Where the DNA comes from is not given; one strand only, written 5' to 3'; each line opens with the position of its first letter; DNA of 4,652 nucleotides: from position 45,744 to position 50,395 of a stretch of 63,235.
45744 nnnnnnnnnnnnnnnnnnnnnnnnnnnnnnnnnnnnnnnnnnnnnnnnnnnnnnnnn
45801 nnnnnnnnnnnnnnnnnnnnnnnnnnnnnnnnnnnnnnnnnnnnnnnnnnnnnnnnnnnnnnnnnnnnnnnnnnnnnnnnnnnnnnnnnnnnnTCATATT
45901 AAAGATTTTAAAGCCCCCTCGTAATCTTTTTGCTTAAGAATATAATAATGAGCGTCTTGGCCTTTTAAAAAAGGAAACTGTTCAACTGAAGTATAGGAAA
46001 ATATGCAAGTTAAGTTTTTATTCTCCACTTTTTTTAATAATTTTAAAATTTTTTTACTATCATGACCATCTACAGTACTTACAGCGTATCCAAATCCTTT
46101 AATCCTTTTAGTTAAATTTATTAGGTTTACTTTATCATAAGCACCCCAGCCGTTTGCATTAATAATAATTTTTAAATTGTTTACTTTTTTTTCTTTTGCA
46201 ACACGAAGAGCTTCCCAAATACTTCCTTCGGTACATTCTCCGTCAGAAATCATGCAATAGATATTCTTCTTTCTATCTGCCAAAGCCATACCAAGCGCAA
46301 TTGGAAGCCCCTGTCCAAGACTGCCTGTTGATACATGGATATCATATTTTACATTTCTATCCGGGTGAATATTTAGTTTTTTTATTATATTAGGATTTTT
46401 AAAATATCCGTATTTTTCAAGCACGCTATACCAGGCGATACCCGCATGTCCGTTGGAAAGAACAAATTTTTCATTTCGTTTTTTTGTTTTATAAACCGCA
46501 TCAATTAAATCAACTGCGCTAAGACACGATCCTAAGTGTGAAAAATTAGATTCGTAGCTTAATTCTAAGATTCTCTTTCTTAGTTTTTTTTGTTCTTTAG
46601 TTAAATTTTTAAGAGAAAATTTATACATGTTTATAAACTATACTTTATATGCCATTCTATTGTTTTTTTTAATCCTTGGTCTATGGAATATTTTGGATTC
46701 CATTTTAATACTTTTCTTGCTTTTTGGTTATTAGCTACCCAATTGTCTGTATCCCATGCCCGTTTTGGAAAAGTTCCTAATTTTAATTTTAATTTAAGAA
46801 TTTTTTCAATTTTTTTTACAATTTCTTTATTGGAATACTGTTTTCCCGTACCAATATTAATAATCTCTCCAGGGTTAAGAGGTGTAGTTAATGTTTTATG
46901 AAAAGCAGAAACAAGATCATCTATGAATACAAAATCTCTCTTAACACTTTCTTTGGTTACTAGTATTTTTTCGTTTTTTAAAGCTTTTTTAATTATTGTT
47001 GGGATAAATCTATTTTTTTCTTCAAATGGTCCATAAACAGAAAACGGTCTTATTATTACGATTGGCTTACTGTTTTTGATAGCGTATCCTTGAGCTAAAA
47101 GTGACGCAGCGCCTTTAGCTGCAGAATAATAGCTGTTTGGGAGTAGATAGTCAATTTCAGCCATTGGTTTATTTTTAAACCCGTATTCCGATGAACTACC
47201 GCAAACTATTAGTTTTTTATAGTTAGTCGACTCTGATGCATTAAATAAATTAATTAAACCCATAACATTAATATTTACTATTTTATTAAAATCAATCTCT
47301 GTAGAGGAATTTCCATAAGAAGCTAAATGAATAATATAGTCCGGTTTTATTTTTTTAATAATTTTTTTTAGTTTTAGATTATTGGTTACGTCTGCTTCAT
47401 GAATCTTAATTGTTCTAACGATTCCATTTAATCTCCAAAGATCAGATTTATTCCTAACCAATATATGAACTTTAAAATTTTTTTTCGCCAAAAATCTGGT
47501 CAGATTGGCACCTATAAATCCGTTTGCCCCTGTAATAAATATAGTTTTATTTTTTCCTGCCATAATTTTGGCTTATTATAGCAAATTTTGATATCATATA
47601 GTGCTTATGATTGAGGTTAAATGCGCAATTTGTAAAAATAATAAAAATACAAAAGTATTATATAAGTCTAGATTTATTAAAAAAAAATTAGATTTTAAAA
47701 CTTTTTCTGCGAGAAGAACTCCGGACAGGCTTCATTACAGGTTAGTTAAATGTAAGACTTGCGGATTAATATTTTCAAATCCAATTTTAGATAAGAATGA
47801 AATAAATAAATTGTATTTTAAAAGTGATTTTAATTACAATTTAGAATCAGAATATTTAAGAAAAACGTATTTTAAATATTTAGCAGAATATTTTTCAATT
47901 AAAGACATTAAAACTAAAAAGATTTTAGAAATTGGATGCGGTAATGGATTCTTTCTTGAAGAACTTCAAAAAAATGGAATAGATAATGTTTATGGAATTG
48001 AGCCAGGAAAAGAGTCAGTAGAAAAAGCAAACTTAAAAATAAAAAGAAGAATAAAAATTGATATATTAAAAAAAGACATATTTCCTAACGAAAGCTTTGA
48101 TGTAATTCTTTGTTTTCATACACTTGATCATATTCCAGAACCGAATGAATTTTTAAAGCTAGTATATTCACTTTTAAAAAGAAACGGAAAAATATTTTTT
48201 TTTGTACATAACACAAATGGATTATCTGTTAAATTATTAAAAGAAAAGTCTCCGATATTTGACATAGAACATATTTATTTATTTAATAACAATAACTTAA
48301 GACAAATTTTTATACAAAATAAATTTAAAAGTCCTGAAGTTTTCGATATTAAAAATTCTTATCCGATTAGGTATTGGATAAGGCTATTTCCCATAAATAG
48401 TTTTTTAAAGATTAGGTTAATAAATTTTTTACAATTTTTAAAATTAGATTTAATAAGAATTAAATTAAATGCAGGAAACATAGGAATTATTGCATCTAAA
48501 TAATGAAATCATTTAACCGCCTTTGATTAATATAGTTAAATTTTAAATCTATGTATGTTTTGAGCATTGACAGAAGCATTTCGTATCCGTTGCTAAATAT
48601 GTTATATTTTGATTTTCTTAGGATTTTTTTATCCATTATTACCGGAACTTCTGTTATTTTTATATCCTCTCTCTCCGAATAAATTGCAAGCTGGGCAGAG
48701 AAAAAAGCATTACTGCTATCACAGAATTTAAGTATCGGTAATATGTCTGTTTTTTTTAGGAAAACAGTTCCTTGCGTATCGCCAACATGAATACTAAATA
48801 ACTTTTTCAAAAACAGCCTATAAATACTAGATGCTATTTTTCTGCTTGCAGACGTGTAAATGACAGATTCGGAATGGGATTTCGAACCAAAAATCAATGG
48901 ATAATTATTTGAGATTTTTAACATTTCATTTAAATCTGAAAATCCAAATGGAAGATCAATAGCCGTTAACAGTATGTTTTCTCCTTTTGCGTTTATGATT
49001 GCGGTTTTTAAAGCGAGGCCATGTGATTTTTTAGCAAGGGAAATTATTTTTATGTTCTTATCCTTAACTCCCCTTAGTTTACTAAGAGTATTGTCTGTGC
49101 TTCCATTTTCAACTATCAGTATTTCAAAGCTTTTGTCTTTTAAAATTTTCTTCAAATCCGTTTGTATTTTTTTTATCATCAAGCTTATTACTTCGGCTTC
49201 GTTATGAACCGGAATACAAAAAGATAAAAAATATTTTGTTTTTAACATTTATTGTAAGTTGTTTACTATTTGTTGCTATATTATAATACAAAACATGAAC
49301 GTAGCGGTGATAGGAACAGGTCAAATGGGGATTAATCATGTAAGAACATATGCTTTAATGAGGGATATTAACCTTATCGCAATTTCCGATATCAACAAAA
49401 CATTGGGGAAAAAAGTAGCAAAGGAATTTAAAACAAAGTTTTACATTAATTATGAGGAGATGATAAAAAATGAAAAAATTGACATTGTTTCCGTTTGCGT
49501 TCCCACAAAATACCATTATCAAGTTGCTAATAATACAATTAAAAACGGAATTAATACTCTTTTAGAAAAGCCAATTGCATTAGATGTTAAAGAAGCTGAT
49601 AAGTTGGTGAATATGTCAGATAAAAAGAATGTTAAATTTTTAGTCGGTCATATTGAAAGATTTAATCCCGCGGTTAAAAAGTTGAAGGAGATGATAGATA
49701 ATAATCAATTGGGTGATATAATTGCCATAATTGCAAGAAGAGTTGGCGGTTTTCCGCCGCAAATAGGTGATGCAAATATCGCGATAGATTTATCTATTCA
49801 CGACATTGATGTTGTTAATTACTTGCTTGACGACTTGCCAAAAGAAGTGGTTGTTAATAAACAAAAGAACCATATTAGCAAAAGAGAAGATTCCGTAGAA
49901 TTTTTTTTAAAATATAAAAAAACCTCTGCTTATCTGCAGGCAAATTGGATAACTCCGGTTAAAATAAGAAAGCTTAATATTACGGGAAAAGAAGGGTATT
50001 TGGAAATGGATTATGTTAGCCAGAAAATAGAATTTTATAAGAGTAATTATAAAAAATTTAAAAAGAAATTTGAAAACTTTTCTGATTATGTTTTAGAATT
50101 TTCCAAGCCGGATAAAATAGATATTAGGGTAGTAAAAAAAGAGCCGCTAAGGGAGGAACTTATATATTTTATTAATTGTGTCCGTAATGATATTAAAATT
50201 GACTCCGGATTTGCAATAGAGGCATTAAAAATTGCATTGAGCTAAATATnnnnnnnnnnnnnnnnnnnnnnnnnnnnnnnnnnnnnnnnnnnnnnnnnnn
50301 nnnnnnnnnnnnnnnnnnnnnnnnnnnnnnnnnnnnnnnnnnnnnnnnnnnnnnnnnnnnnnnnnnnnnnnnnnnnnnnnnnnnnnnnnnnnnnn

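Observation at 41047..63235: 22-kb surface-glycan island dominated by lipid-carrier-dependent (GT-C) glycosyltransferases: candidate extracytoplasmic glycosylation system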

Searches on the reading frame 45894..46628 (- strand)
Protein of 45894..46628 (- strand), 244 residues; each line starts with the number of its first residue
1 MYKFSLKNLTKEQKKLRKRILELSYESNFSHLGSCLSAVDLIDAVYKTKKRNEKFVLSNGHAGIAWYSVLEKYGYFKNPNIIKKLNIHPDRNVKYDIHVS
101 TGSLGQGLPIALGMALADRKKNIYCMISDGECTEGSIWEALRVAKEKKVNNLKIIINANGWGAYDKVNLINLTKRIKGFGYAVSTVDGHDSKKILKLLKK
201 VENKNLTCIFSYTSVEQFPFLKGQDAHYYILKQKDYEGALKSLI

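Call 5: search_protein_families(library=pfam, proteins=[window:45894-46628:-], max_evalue=0.01)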
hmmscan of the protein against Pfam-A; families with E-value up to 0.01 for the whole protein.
window:45894-46628:- (244 aa): 5 families
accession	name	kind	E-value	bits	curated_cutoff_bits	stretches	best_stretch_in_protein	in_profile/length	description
PF00456.26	Transketolase_N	-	8.8e-15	54.9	22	1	33-203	26-231/334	Transketolase, thiamine diphosphate binding domain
PF13292.11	DXP_synthase_N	-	3e-14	53.4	21.2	1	3-167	12-179/274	1-deoxy-D-xylulose-5-phosphate synthase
PF02775.26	TPP_enzyme_C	-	1.6e-06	28.5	21.9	1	100-164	26-88/151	Thiamine pyrophosphate enzyme, C-terminal TPP binding domain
PF09364.15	XFP_N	-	0.00018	20.9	23.7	1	100-204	138-250/364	XFP N-terminal domain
PF00676.26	E1_dh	-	0.00083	18.8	22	1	96-199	100-205/300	Dehydrogenase E1 component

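Call 26: search_protein_families(library=ncbifam, proteins=[window:45894-46628:-], max_evalue=0.001)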
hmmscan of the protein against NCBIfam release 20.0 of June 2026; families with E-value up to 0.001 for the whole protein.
window:45894-46628:- (244 aa): 22 families
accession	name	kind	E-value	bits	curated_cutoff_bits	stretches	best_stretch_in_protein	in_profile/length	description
NF004559.0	PRK05899.2-5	equivalog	2.5e-40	138.3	488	1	6-243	15-279/627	transketolase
NF004556.0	PRK05899.2-2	equivalog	1.3e-30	106.3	575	1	5-241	13-274/639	transketolase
NF004558.0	PRK05899.2-4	equivalog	1.1e-16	60.4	788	1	53-237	57-264/651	transketolase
TIGR00232.1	tktlase_bact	equivalog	5e-16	58.2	682.25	1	53-236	54-266/654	transketolase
TIGR00204.1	dxs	equivalog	1.7e-11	43.4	465.95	1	5-205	14-216/616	1-deoxy-D-xylulose-5-phosphate synthase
NF003616.0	PRK05261.1-1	subfamily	6.7e-09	34.5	777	1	100-209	139-256/788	phosphoketolase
NF003933.0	PRK05444.2-2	equivalog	1.2e-08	34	395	1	3-205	19-238/606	1-deoxy-D-xylulose-5-phosphate synthase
TIGR03182.1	PDH_E1_alph_y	equivalog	1.5e-07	30.7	393.85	1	102-201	110-216/315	pyruvate dehydrogenase (acetyl-transferring) E1 component subunit alpha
NF006203.0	PRK08327.1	equivalog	3.1e-07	29.3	456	1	97-164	427-494/571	thiamine pyrophosphate-requiring protein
NF005485.1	PRK07092.1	equivalog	6.6e-07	28.5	493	1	99-166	393-458/523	benzoylformate decarboxylase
NF005470.0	PRK07064.1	equivalog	2.8e-06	26.7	495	1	93-165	398-468/552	thiamine pyrophosphate-binding protein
NF008968.0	PRK12315.1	subfamily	5.9e-06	24.8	510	1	3-161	15-176/582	1-deoxy-D-xylulose-5-phosphate synthase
TIGR03181.1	PDH_E1_alph_x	equivalog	1.2e-05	24.4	411.35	1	105-200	129-227/341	pyruvate dehydrogenase (acetyl-transferring) E1 component subunit alpha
NF004772.0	PRK06112.1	subfamily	4.8e-05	21.9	673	1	103-159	438-492/578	acetolactate synthase catalytic subunit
NF006016.1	PRK08155.1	equivalog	6e-05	21.7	870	1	101-167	408-472/554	acetolactate synthase large subunit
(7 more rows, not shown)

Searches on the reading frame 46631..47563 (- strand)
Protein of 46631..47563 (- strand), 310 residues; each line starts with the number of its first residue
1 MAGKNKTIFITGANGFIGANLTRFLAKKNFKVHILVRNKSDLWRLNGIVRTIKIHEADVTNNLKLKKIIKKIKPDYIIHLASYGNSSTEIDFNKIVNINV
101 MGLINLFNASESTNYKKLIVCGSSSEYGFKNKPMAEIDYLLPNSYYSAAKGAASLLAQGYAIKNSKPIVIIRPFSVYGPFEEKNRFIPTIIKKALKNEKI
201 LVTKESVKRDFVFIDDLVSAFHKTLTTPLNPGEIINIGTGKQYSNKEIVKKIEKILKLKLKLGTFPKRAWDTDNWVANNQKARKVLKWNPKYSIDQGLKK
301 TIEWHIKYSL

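Call 5: search_protein_families(library=pfam, proteins=[window:46631-47563:-], max_evalue=0.01)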
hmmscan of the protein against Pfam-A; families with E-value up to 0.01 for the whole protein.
window:46631-47563:- (310 aa): 12 families
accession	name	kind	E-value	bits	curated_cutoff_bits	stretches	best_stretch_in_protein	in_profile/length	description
PF01370.27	Epimerase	-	5.2e-49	167.3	20.9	1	8-238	1-240/240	NAD dependent epimerase/dehydratase family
PF16363.11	GDP_Man_Dehyd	-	3.3e-44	152.1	27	1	9-301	1-332/332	GDP-mannose 4,6 dehydratase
PF01073.25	3Beta_HSD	-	3.8e-17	62.7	22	1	10-220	2-224/280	3-beta hydroxysteroid dehydrogenase/isomerase family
PF04321.23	RmlD_sub_bind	-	2.4e-16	60.1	27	1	7-204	2-177/287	RmlD substrate binding domain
PF02719.21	Polysacc_synt_2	-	4.2e-11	43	20.2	1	8-258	1-249/293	Polysaccharide biosynthesis protein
PF13460.12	NAD_binding_10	-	3.1e-10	40.7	27.2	1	12-158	1-133/184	NAD(P)H-binding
PF07993.18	NAD_binding_4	-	1.7e-09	37.6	20.1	2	10-52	1-46/258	Male sterility protein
PF00106.31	adh_short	-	7.6e-07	29.2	26.6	1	6-161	1-164/195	short chain dehydrogenase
PF05368.20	NmrA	-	1.7e-06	28.3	27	1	5-70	2-68/298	NmrA-like family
PF08659.16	KR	-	5.1e-05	23.7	22.6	1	7-126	2-139/180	KR domain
PF13477.12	Glyco_trans_4_2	-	0.0001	22.9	23.4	1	19-77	14-78/139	Glycosyl transferase 4-like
PF13439.12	Glyco_transf_4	-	0.0083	16.6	28.5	0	20-84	10-82/170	Glycosyltransferase Family 4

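Call 26: search_protein_families(library=ncbifam, proteins=[window:46631-47563:-], max_evalue=0.001)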
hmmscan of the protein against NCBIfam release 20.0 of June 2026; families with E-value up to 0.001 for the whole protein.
window:46631-47563:- (310 aa): 50 families (the best 25 are shown)
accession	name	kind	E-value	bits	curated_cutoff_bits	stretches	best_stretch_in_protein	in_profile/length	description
TIGR04180.1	EDH_00030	hypoth_equivalog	1.9e-41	142.1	475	1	8-293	1-297/297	NAD-dependent 4,6-dehydratase LegB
TIGR01181.1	dTDP_gluc_dehyt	equivalog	5.7e-41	140.6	365.1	1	8-307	2-313/321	dTDP-glucose 4,6-dehydratase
TIGR01179.1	galE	equivalog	1.1e-33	116.5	262.3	1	8-307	2-327/332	UDP-glucose 4-epimerase GalE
TIGR02622.1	CDP_4_6_dhtase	equivalog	1.5e-24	86.8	278.45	1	4-307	3-332/352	CDP-glucose 4,6-dehydratase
TIGR02197.1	heptose_epim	equivalog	2.9e-24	85.8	274.6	1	8-305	1-313/316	ADP-glyceromanno-heptose 6-epimerase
NF007490.0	PRK10084.1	subfamily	1.8e-21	76.5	649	2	139-307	160-336/361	dTDP-glucose 4,6-dehydratase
NF047922.1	GDPFucSynFcl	equivalog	5.7e-20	72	500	1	5-307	2-303/308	GDP-L-fucose synthase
NF007582.0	PRK10217.1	equivalog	1.2e-19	70.7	698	1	6-306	2-332/355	dTDP-glucose 4,6-dehydratase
TIGR01472.1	gmd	equivalog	2.2e-17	63.3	415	1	7-255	2-267/342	GDP-mannose 4,6-dehydratase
TIGR01214.1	rmlD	equivalog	4.9e-16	58.6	224.05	1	7-205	1-178/285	dTDP-4-dehydrorhamnose reductase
NF042423.1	oxyalk_red_Shew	equivalog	5.2e-16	58.6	580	1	3-221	6-217/331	2-alkyl-3-oxoalkanoate reductase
TIGR03466.1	HpnA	hypoth_equivalog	2.1e-15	56.4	367.65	1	7-277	2-267/327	hopanoid-associated sugar epimerase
NF011728.1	PRK15181.1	equivalog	1.6e-13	50.4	760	1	6-307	16-339/348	Vi polysaccharide biosynthesis UDP-N-acetylglucosaminuronic acid C-4 epimerase TviC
NF007956.0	PRK10675.1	subfamily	1.2e-12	47.6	394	2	8-134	3-136/338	UDP-glucose 4-epimerase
NF008872.0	PRK11908.1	equivalog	2.6e-12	46.5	294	1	6-305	2-335/349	bifunctional UDP-4-keto-pentose/UDP-xylose synthase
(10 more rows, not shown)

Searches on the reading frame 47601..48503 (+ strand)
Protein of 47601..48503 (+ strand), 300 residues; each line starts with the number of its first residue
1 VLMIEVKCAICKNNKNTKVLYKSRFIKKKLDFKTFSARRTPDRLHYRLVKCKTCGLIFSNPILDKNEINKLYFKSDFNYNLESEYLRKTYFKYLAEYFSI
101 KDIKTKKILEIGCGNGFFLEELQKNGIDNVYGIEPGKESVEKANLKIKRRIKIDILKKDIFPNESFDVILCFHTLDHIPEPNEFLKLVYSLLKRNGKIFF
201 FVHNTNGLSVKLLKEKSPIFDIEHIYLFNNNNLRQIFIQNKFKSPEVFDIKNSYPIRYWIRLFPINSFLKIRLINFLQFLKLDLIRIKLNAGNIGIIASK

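Call 5: search_protein_families(library=pfam, proteins=[window:47601-48503:+], max_evalue=0.01)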
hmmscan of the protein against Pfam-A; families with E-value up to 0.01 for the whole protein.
window:47601-48503:+ (300 aa): 14 families
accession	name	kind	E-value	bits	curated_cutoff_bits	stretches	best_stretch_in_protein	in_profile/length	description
PF13489.12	Methyltransf_23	-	1.8e-23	83.5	27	1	85-239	4-156/164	Methyltransferase domain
PF08241.18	Methyltransf_11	-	1.5e-18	67.6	21.2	1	109-200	1-95/95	Methyltransferase domain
PF08242.18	Methyltransf_12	-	5e-15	56.5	30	1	109-198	1-98/98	Methyltransferase domain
PF13649.12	Methyltransf_25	-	2.6e-14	54.1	27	1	108-196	1-97/97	Methyltransferase domain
PF13847.12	Methyltransf_31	-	6.7e-14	52.2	27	1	105-216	4-125/145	Methyltransferase domain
PF08003.17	Methyltransf_9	-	1.1e-07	31.6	23.8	1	99-228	110-245/315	Protein of unknown function (DUF1698)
PF07021.18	MetW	-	5.2e-07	29.9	21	1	106-193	15-103/193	Methionine biosynthesis protein MetW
PF05219.18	DREV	-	4e-06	26.6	26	1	98-199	87-185/265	DREV methyltransferase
PF05401.17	NodS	-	0.0002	21.7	24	1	83-199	24-143/201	Nodulation protein S (NodS)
PF02390.23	Methyltransf_4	-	0.0029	17.5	24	1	106-150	3-48/173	Putative methyltransferase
PF00398.26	RrnaAD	-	0.004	16.7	24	1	101-211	29-114/263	Ribosomal RNA adenine dimethylase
PF05175.20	MTS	-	0.0044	17.1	23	1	100-205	29-143/170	Methyltransferase small domain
PF02353.26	CMAS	-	0.0089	15.8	27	0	106-213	64-175/273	Mycolic acid cyclopropane synthetase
PF03291.22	mRNA_G-N7_MeTrfase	-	0.0093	15.5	26.6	1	99-148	54-105/315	mRNA (guanine-N(7))-methyltransferase domain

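Call 26: search_protein_families(library=ncbifam, proteins=[window:47601-48503:+], max_evalue=0.001)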
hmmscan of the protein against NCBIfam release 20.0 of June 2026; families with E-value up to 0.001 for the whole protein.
window:47601-48503:+ (300 aa): 26 families (the best 25 are shown)
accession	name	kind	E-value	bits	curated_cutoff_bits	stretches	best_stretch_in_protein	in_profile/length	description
TIGR01983.1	UbiG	equivalog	1.1e-16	60.8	102.95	1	93-209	45-160/228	bifunctional 2-polyprenyl-6-hydroxyphenol methylase/3-demethylubiquinol 3-O-methyltransferase UbiG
NF011650.0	PRK15068.1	equivalog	3.1e-11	42.7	209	1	80-226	100-251/324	tRNA 5-methoxyuridine(34)/uridine 5-oxyacetic acid(34) synthase CmoB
TIGR00452.1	TIGR00452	equivalog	5e-10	38.7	275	1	81-200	96-219/316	tRNA 5-methoxyuridine(34)/uridine 5-oxyacetic acid(34) synthase CmoB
TIGR02072.1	BioC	equivalog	1.1e-08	35.3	184.95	1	91-200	20-132/244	malonyl-ACP O-methyltransferase BioC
NF045667.1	MTase_DVU1556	equivalog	2.8e-08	33.5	155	1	105-198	23-117/213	DVU_1556 family methyltransferase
TIGR02081.1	metW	equivalog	2.6e-07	30.4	189.5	1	106-192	15-102/194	methionine biosynthesis protein MetW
NF045882.1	PLipidMtase_Leg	equivalog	3.4e-07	30.2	390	1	104-243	42-186/207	phospholipid N-methyltransferase PmtA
TIGR04290.1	meth_Rta_06860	hypoth_equivalog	5.1e-07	29.4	300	1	100-242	45-189/226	TIGR04290 family methyltransferase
NF041536.1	ArsM_DUF2284_UU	exception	7e-07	27.9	575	1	64-200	37-180/459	arsenite methyltransferase/DUF2284 domain selenoprotein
NF043040.1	corrin_prot_MT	hypoth_equivalog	2.8e-06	26.9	180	1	104-198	41-145/216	corrinoid protein-associated methyltransferase CpaM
TIGR02021.1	BchM-ChlM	equivalog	3.3e-06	26.7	158.9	1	101-194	50-146/218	magnesium protoporphyrin IX methyltransferase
TIGR00091.1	TIGR00091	equivalog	4.2e-06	26.3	112.65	1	90-150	2-63/194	tRNA (guanosine(46)-N7)-methyltransferase TrmB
TIGR03587.1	Pse_Me-ase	hypoth_equivalog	6.6e-06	26.4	112.05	1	104-199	43-137/204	pseudaminic acid biosynthesis-associated methylase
TIGR04345.1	ovoA_Cterm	equivalog_domain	8.7e-06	25.4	170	0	164-199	133-168/242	putative 4-mercaptohistidine N1-methyltransferase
NF000499.2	Erm23S_rRNA_broad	equivalog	3.4e-05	23.4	212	1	103-161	22-79/244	23S ribosomal RNA methyltransferase Erm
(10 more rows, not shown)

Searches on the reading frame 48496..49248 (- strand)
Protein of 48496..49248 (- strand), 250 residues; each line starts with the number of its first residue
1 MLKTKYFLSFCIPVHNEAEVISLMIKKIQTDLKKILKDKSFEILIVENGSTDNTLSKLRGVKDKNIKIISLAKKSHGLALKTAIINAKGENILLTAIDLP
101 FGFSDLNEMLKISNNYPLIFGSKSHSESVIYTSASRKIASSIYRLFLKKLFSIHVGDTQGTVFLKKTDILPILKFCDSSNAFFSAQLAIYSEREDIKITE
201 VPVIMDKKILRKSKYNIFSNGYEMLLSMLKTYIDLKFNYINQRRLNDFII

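Call 5: search_protein_families(library=pfam, proteins=[window:48496-49248:-], max_evalue=0.01)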
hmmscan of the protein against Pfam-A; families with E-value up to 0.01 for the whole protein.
window:48496-49248:- (250 aa): 2 families
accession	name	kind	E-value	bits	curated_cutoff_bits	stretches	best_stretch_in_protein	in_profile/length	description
PF00535.33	Glycos_transf_2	-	3.7e-11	43.7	23.3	1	9-112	1-102/168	Glycosyl transferase family 2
PF10111.15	Glyco_tranf_2_2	-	0.00014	21.9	27.3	1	12-112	4-105/276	Glycosyltransferase like family 2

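Call 26: search_protein_families(library=ncbifam, proteins=[window:48496-49248:-], max_evalue=0.001)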
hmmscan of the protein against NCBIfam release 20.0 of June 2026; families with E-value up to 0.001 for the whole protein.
window:48496-49248:- (250 aa): 9 families
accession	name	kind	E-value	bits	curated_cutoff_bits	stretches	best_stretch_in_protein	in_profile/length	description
NF047588.1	GlcsyltransPgfSStrep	equivalog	2e-10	40.4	500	1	8-145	3-140/308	glycosyltransferase PgfS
NF007986.1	PRK10714.1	equivalog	2.3e-08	33.4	529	1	8-219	8-214/316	undecaprenyl-phosphate 4-deoxy-4-formamido-L-arabinose transferase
TIGR04283.1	glyco_like_mftF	equivalog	4.5e-07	29.7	182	1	8-94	1-78/221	TIGR04283 family arsenosugar biosynthesis glycosyltransferase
TIGR03937.1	PgaC_IcaA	equivalog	2.1e-06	27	422.3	1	7-93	46-130/407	poly-beta-1,6-N-acetyl-D-glucosamine synthase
NF041391.1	DPhHxTase_Halo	equivalog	2.3e-06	26.7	375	1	16-233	5-210/213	dolichyl-phosphate hexose transferase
NF007482.0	PRK10073.1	equivalog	3.6e-05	22.9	423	1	4-98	4-95/334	glycosyltransferase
NF041875.1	EPS_EpsD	equivalog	4.5e-05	23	370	1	8-96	1-87/325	exopolysaccharide biosynthesis glycosyltransferase EpsD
NF010496.0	PRK13915.1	equivalog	0.00018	20.7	262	1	3-57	28-80/307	glucosyl-3-phosphoglycerate synthase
NF038302.1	EPS_HpsE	equivalog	0.00049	19.2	300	1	8-92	3-90/307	hormogonium polysaccharide biosynthesis glycosyltransferase HpsE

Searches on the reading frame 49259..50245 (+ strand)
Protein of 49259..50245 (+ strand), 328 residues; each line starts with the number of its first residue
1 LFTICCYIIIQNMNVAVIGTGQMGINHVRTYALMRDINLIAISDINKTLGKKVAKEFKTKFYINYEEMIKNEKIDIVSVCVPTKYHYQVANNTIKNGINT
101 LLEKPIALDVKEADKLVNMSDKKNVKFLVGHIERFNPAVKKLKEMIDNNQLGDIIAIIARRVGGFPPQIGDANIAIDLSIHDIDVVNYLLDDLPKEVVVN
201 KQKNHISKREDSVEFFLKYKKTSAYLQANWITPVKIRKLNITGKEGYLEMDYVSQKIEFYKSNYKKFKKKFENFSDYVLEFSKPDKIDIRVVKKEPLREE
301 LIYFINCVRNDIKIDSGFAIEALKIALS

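Call 5: search_protein_families(library=pfam, proteins=[window:49259-50245:+], max_evalue=0.01)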
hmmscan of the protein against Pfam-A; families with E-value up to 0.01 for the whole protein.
window:49259-50245:+ (328 aa): 6 families
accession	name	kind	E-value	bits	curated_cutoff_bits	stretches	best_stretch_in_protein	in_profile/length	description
PF01408.29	GFO_IDH_MocA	-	2e-29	103.1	24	1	13-131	1-120/120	Oxidoreductase family, NAD-binding Rossmann fold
PF22725.1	GFO_IDH_MocA_C3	-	4.9e-12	46.4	27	1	140-249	2-124/124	GFO/IDH/MocA C-terminal domain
PF02894.22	GFO_IDH_MocA_C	-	1.5e-09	38.4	22.9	1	143-262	1-134/218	Oxidoreductase family, C-terminal alpha/beta domain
PF01118.30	Semialdhyde_dh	-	0.00068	20.5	26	1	14-98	1-91/121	Semialdehyde dehydrogenase, NAD binding domain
PF02629.25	CoA_binding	-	0.0021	19.2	22.3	1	12-100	3-90/97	CoA binding domain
PF03807.23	F420_oxidored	-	0.0071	17.4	21.6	0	15-93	2-79/94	NADP oxidoreductase coenzyme F420-dependent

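Call 26: search_protein_families(library=ncbifam, proteins=[window:49259-50245:+], max_evalue=0.001)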
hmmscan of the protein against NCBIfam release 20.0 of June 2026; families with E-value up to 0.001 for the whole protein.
window:49259-50245:+ (328 aa): 18 families
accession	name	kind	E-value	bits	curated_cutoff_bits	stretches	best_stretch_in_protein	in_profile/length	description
NF040723.1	UDP-GlcNAcDh_Arch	equivalog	4.2e-89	299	450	1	13-327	1-295/302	UDP-N-acetylglucosamine 3-dehydrogenase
TIGR04380.1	myo_inos_iolG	equivalog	6.7e-33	114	355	1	13-203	2-198/330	inositol 2-dehydrogenase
NF052679.1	InsChiInosDhIolG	equivalog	7.2e-22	77.9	540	1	13-204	3-199/343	bifunctional inositol 2-dehydrogenase/D-chiro-inositol 1-dehydrogenase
NF052479.1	LevoglcsnDh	equivalog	2.1e-18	66.2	650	1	11-157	2-157/386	levoglucosan dehydrogenase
NF041392.1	XylDh_Gfo6_Halo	equivalog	1.3e-17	63.7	350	1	47-253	52-278/350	D-xylose 1-dehydrogenase Gfo6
NF058561.1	BT_2158_fam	equivalog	1.9e-16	59.7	750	1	12-157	35-180/487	glycoside 3-dehydrogenase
NF007574.0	PRK10206.1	equivalog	3.5e-13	49.3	352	1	13-263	3-260/345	oxidoreductase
NF008607.0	PRK11579.1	subfamily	2.2e-10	40.1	330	1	12-186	4-185/346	oxidoreductase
NF058563.1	BT_2159_fam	equivalog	4.5e-09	35.8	650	1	14-167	2-157/350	disaccharide 3-dehydrogenase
NF003990.0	PRK05472.1-4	equivalog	1.1e-07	31.6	233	1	11-115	83-189/214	redox-sensing transcriptional repressor Rex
NF003995.0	PRK05472.2-4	subfamily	1.3e-07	31.4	126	1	11-113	82-186/213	redox-sensing transcriptional repressor Rex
NF003993.0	PRK05472.2-2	equivalog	2.2e-07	30.6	217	1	11-121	82-194/212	redox-sensing transcriptional repressor Rex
NF003996.0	PRK05472.2-5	equivalog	3.9e-07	30.1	138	1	11-118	76-185/209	redox-sensing transcriptional repressor Rex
NF003989.0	PRK05472.1-3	equivalog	7.8e-06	25.8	177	1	12-119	85-194/215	redox-sensing transcriptional repressor Rex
NF003992.0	PRK05472.2-1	equivalog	2.4e-05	23.6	226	1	11-112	97-200/249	redox-sensing transcriptional repressor Rex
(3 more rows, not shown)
